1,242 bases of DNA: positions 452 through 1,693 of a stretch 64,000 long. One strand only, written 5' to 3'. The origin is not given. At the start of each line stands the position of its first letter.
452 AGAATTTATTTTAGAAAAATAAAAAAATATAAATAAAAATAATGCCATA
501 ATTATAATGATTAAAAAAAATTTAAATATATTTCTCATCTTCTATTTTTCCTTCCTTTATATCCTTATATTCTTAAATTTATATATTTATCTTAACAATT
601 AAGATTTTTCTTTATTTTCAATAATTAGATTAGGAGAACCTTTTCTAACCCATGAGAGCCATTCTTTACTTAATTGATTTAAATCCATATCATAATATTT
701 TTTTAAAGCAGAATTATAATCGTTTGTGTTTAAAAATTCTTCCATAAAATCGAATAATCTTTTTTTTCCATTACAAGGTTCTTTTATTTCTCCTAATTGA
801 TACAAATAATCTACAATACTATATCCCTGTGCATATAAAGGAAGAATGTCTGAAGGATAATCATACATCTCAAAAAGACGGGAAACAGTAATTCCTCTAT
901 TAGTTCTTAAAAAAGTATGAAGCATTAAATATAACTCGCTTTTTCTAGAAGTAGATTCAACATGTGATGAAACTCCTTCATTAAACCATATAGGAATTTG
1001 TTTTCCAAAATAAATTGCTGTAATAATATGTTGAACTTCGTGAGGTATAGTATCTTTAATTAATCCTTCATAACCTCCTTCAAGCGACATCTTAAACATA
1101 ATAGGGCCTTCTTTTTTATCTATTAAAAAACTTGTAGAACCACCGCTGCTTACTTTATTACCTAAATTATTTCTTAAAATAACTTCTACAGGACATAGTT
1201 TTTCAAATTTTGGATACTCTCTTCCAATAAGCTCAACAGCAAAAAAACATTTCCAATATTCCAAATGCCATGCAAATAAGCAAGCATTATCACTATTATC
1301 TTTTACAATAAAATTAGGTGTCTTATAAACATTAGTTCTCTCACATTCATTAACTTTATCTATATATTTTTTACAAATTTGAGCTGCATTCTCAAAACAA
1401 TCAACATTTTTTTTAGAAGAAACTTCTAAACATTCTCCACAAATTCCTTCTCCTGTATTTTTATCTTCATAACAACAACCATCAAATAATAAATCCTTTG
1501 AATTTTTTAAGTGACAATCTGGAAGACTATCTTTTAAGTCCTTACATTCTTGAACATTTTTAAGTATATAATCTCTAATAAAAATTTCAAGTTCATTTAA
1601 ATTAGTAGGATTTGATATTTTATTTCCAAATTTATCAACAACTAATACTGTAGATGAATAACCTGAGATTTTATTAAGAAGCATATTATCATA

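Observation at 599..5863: Giant membrane-anchored surface protein combining Cys/Asp repeats, an embedded thioredoxin domain and two HExxH modules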

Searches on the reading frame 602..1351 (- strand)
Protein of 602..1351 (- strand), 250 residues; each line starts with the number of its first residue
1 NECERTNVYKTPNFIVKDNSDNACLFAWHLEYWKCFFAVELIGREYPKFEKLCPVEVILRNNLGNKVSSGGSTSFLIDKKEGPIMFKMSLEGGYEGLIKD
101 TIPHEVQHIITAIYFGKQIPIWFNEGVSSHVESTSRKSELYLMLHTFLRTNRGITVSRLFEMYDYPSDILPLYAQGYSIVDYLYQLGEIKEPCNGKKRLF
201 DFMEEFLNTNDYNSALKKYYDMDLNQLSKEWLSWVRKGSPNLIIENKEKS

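Call 34: search_solved_structures(query=A1, max_evalue=10, show_alignments=2)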
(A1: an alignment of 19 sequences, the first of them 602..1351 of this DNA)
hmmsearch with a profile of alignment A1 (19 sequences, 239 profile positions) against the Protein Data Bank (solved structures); distinct sequences matched with E-value up to 10: 10.
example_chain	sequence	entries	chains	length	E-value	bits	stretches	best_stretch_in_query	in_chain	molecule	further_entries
6nyr_A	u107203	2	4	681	1.3e-08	37.6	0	92-117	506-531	Crov588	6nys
7bb8_A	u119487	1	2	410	0.0074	18.8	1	92-210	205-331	Neutral metalloprotease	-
6eri_BB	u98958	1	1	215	0.063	15.7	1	7-53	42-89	30S ribosomal protein S2, chloroplastic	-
4v61_AB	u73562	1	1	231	0.069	15.6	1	7-53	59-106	Ribosomal Protein S2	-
5mmj_b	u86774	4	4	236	0.071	15.6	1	7-53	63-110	30S ribosomal protein S2, chloroplastic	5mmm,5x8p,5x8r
1yq3_B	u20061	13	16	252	0.34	13.3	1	146-196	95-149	succinate dehydrogenase Ip subunit | Succinate dehydrogenase [ubiquinone] iron-sulfur subunit, mitochondrial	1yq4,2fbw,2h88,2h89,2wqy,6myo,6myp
8gs8_B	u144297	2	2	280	0.38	13.2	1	146-196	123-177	Succinate dehydrogenase [ubiquinone] iron-sulfur subunit, mitochondrial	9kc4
3abv_B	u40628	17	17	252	0.42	13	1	146-196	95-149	Succinate dehydrogenase [ubiquinone] iron-sulfur subunit, mitochondrial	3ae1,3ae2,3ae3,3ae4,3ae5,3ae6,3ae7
1zoy_B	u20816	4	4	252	0.42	13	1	146-196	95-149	Iron-sulfur protein | Succinate dehydrogenase [ubiquinone] iron-sulfur subunit, mitochondrial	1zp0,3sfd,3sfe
4ytp_B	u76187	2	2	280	0.5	12.8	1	146-196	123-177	Succinate dehydrogenase [ubiquinone] iron-sulfur subunit, mitochondrial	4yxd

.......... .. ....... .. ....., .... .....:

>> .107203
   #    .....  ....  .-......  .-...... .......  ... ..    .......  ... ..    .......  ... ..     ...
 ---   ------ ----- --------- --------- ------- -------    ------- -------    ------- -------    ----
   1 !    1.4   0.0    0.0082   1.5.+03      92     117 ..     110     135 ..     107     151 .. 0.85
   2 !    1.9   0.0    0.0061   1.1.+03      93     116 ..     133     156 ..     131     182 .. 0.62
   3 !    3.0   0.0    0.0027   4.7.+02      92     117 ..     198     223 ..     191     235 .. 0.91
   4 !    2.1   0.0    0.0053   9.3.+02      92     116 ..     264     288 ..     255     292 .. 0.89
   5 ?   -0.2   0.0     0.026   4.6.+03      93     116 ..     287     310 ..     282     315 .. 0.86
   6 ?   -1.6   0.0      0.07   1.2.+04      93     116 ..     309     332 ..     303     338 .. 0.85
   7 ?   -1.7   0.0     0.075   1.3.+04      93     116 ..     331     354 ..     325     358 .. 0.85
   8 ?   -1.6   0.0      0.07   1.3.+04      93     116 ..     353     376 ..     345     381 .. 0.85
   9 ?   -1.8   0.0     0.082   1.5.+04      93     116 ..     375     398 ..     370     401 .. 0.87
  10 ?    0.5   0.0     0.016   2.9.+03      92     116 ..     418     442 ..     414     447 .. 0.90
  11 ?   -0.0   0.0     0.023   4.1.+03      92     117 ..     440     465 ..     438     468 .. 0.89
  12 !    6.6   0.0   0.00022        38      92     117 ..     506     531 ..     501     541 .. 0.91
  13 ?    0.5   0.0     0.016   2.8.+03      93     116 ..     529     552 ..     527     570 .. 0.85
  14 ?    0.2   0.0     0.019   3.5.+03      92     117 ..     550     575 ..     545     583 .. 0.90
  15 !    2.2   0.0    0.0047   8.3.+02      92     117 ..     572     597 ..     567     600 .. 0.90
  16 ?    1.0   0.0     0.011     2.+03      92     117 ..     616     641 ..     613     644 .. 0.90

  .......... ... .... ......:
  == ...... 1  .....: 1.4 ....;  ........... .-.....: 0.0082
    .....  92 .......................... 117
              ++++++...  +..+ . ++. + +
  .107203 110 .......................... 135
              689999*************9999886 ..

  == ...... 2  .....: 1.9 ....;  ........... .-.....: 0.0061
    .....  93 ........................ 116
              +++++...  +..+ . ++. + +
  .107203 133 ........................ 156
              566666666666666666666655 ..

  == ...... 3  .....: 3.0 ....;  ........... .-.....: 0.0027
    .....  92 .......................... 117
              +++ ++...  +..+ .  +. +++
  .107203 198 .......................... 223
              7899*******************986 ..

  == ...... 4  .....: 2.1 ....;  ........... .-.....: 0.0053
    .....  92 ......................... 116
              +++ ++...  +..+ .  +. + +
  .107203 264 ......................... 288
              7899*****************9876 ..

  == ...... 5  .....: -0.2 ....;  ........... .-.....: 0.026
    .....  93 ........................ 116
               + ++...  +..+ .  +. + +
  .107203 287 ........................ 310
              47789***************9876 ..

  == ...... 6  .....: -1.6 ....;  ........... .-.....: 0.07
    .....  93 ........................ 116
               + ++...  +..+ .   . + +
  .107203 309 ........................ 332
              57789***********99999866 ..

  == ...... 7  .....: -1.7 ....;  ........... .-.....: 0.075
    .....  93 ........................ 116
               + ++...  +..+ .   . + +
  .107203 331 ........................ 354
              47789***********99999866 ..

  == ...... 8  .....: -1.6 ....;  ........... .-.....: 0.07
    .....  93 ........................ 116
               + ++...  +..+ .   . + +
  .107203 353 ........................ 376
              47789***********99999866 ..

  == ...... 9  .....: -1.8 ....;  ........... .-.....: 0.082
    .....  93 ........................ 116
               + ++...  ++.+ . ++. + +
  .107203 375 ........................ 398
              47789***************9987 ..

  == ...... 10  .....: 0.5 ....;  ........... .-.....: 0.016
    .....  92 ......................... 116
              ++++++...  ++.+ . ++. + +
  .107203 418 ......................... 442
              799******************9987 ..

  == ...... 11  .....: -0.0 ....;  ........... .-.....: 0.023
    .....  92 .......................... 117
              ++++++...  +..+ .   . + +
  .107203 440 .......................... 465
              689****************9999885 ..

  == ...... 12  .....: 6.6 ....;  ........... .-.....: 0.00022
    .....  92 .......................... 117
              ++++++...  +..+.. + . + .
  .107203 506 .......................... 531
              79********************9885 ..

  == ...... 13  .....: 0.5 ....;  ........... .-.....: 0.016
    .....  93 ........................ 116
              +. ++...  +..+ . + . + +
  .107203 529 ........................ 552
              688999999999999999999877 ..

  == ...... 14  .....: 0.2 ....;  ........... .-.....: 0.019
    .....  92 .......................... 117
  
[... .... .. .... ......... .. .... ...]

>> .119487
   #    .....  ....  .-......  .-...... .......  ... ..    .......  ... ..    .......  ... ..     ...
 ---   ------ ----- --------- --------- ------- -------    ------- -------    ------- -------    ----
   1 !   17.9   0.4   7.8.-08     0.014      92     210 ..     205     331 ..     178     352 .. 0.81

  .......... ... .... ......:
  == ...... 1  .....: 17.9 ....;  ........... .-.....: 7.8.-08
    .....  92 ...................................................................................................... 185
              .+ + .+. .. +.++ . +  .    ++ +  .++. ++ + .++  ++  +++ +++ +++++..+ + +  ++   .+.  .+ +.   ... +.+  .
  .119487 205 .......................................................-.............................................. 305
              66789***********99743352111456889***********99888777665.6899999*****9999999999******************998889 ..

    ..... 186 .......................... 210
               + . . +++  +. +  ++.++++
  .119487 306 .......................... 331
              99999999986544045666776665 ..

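Call 44: predict_structure(alignment_id=A1)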
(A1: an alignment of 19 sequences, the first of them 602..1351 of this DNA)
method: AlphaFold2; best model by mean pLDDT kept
length: 250 residues; sequences in the alignment: 19
mean_pLDDT: 91.8   pTM: 0.89
mean pLDDT of the five models: 91.8, 91.7, 91.2, 91.0, 89.8
residues with pLDDT >= 90: 211; 70-90: 23; 50-70: 9; < 50: 7
segments of 3 or more residues with pLDDT < 50: 244-250
pLDDT, mean of each block of 10 residues (from residue 1): 86 97 96 96 90 96 75 90 92 94 98 94 98 94 94 96 95 97 95 93 97 98 98 88 46
secondary structure, 60 per line:
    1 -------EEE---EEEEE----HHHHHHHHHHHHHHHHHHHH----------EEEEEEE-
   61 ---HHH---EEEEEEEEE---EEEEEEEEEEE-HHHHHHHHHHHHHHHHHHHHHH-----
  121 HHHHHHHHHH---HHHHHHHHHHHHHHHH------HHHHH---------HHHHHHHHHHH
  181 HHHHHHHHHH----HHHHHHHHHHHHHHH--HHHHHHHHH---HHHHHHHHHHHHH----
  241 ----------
elements in order: E8-10 E14-18 H23-42 E53-59 E70-78 E82-92 H94-115 H121-130 H134-149 H156-160 H170-190 H195-209 H212-220 H224-236
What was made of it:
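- The AF2 model has pLDDT 91.8 and pTM 0.89 (call 44).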

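Call 49: fold_search(model_id=the predicted structure, library=pdb)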
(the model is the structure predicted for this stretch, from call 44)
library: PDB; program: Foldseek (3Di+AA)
matches with E <= 10: 181; with E <= 0.001: 4
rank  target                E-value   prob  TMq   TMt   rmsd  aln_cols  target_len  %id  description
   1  8jt1_A                2.8e-05  1.00  0.59  0.31   5.8       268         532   13  COLLAGENASE FROM GRIMONTIA (VIBRIO) HOLLISAE 1706B COMPLEXED WITH GLY-PRO-HYP-GLY-PRO-HYP (released 2024-02-07)
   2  7wss_A                6.9e-05  1.00  0.57  0.30   6.3       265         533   12  Collagenase from Grimontia (Vibrio) hollisae 1706B (released 2022-06-29)
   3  7esi_A                1.9e-04  1.00  0.56  0.30   6.7       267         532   13  Crystal structure of the collagenase unit of a Vibrio collagenase from Vibrio harveyi VHJR7 at 1. 8 angstrom resolutio (released 2022-02-09)
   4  9l5o_A                4.6e-04  1.00  0.56  0.30   6.8       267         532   13  Crystal structure of the mutant Y549A of collagenase VhaC (released 2025-11-05)
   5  8cgw_A                1.5e-03  1.00  0.44  0.16   8.0       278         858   12  Insulin-regulated aminopeptidase (IRAP) in complex with an allosteric benzopyran-based inhibitor (released 2024-01-31)
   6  6ydx_B                5.8e-03  1.00  0.47  0.17   6.7       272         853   12  Insulin-regulated aminopeptidase complexed with a macrocyclic peptidic inhibitor (released 2020-07-22)
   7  3cia_A                8.1e-03  0.99  0.46  0.23   6.9       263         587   14  Crystal structure of cold-aminopeptidase from Colwellia psychrerythraea (released 2008-07-01)
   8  1z1w                  9.7e-03  0.98  0.45  0.18   7.2       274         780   12  Crystal structures of the tricorn interacting facor F3 from Thermoplasma acidophilum, a zinc aminopeptidase in three dif (released 2005-05-31)
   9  2hpo                  1.2e-02  0.97  0.42  0.16   7.6       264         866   13  Structure of Aminopeptidase N from E. coli Suggests a Compartmentalized, Gated Active Site (released 2006-08-15)
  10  8t41                  1.3e-02  0.98  0.46  0.17   6.6       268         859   13  Crystal structure of aminopeptidase N from Mycobacterium tuberculosis (released 2024-04-17)
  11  2xpz                  1.5e-02  0.97  0.47  0.22   6.9       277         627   14  Structure of native yeast LTA4 hydrolase (released 2010-12-29)
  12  8cgp_B                1.9e-02  0.96  0.43  0.16   7.3       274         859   12  Insulin regulated aminopeptidase (IRAP) in complex with an allosteric aryl sulfonamide inhibitor (released 2024-01-31)
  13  4r5t                  2.2e-02  0.93  0.43  0.16   7.3       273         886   14  Structure of the m1 alanylaminopeptidase from malaria complexed with a hydroxamic acid-based inhibitor (released 2014-10-29)
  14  3puu                  2.2e-02  0.85  0.38  0.14   8.5       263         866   12  Crystal Structure of Glu121Gln mutant of E. coli Aminopeptidase N (released 2011-11-16)
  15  7v9p_A                2.3e-02  0.85  0.38  0.14  10.0       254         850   13  Crystal structure of the lanthipeptide zinc-metallopeptidase EryP from saccharopolyspora erythraea in intermediate sta (released 2022-05-11)
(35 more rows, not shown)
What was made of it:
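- On Gluzincin / Peptidase_MA_2 (PF13485, clan MA(E)): Foldseek hits to M9 and M1 catalytic domains with probability up to 1.0 and TMq 0.45 to 0.59 (call 49).
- On M9 collagenase / M1 aminopeptidase (specific families): 12 to 14% identity in structural alignments (call 49).
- Foldseek top hits are Vibrio M9 collagenases (probability 1.0, TMq 0.59), followed by many M1 aminopeptidases (call 49).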

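Call 53: find_related_loci(query=A1, collection=viral_contigs, flank=6000)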
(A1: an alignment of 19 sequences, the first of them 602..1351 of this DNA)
Query A1 (250 aa) in viral_contigs; peptide patterns used: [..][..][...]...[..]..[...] (x = any residue, [..] = any of these).
31 stretches matched a pattern; 13 encode a relative of the query (tblastn E <= 1e-3); 13 distinct loci.
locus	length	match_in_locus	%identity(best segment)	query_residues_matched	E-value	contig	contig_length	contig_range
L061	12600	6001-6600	35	37-247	8e-45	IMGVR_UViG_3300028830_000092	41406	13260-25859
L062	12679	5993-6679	34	7-245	6e-44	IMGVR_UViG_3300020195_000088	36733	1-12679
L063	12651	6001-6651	32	10-233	4e-39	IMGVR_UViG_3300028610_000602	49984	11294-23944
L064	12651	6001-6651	32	10-233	4e-39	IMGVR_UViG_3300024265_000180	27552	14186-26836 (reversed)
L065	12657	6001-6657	27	7-240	1e-24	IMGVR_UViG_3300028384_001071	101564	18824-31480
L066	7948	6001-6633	29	9-232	6e-24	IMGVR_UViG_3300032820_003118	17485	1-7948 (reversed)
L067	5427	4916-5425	32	3-182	2e-23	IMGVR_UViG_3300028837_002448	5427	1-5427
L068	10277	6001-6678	30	6-240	2e-23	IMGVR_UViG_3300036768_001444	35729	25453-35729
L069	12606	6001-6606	27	31-240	4e-23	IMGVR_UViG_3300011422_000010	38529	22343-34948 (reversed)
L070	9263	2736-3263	28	49-236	2e-19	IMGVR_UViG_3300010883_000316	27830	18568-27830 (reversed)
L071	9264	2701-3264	25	37-235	6e-19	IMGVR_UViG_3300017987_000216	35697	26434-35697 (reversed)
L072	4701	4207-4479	25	39-136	2e-4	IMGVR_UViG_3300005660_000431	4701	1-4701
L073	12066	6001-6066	50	97-118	6e-4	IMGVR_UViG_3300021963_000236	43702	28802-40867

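Call 87: find_related_loci(query=A4, collection=metagenome_contigs, flank=7000)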
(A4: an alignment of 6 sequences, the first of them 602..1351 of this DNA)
Query A4 (250 aa) in metagenome_contigs; peptide patterns used: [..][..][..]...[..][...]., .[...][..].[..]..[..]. (x = any residue, [..] = any of these).
490 stretches matched a pattern; 340 encode a relative of the query (tblastn E <= 1e-3); the best 80 are kept; 80 distinct loci.
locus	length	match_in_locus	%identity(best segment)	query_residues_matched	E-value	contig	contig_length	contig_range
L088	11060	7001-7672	38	9-242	9e-54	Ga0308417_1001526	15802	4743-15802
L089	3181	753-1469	39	1-242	1e-53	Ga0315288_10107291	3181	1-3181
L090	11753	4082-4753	37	9-242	2e-53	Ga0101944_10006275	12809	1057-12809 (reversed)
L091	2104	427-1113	40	7-242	4e-54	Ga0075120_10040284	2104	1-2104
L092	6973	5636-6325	35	9-248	2e-51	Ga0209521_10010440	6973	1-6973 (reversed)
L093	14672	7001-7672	36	9-242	1e-51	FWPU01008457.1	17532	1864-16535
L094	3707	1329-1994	38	9-240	9e-52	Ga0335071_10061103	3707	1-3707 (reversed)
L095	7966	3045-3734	36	3-242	7e-51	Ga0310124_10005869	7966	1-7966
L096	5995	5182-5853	35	9-242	1e-50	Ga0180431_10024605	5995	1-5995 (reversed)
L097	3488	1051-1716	35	9-240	1e-50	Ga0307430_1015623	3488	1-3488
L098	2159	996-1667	35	9-242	2e-51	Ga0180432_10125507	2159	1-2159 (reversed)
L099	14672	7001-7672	36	9-242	1e-50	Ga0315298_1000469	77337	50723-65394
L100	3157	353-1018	37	9-240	3e-50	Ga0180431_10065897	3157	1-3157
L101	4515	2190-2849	36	9-238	5e-50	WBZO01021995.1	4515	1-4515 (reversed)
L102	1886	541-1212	37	9-242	7e-51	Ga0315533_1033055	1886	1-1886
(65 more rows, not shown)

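Call 101: search_dna_similar(query=window:602-1351:-, collection=phages, mode=protein, max_evalue=0.001, max_rows=15)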
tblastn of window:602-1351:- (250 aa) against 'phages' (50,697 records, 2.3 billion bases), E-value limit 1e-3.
No match.

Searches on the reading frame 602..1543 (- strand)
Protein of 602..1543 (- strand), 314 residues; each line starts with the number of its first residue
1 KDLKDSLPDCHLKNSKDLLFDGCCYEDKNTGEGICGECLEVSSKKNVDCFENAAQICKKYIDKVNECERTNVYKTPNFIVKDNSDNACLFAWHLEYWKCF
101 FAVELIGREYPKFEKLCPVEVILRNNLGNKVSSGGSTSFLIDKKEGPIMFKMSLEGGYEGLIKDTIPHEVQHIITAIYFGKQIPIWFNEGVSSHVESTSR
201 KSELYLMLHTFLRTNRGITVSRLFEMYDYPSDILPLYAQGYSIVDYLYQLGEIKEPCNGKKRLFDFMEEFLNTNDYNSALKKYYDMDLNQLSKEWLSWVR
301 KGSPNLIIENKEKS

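Call 17: search_protein_families(library=pfam, proteins=[window:602-1543:-], max_evalue=10)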
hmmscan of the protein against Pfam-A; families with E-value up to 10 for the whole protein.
window:602-1543:- (314 aa): 2 families
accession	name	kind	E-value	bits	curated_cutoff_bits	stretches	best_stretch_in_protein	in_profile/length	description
PF13485.12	Peptidase_MA_2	-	5.4e-11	43.1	32.4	1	163-300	67-200/201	Peptidase MA superfamily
PF01752.23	Peptidase_M9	-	0.13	12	26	1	184-249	188-250/289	Collagenase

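Call 19: search_protein_families(library=phrogs, proteins=[window:602-1543:-], max_evalue=1)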
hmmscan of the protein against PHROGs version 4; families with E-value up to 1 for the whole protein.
window:602-1543:- (314 aa): 0 families

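Call 21: search_protein_families(library=ncbifam, proteins=[window:602-1543:-], max_evalue=10)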
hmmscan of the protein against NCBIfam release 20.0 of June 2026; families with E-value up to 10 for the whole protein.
window:602-1543:- (314 aa): 2 families
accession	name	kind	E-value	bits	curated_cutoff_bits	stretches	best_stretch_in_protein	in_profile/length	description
NF033876.2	flagella_HExxH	equivalog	7e-05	22.4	205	1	157-287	124-251/384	flagellinolysin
NF003421.0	PRK04860.1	equivalog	0.11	12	175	1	159-184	69-94/170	SprT family zinc-dependent metalloprotease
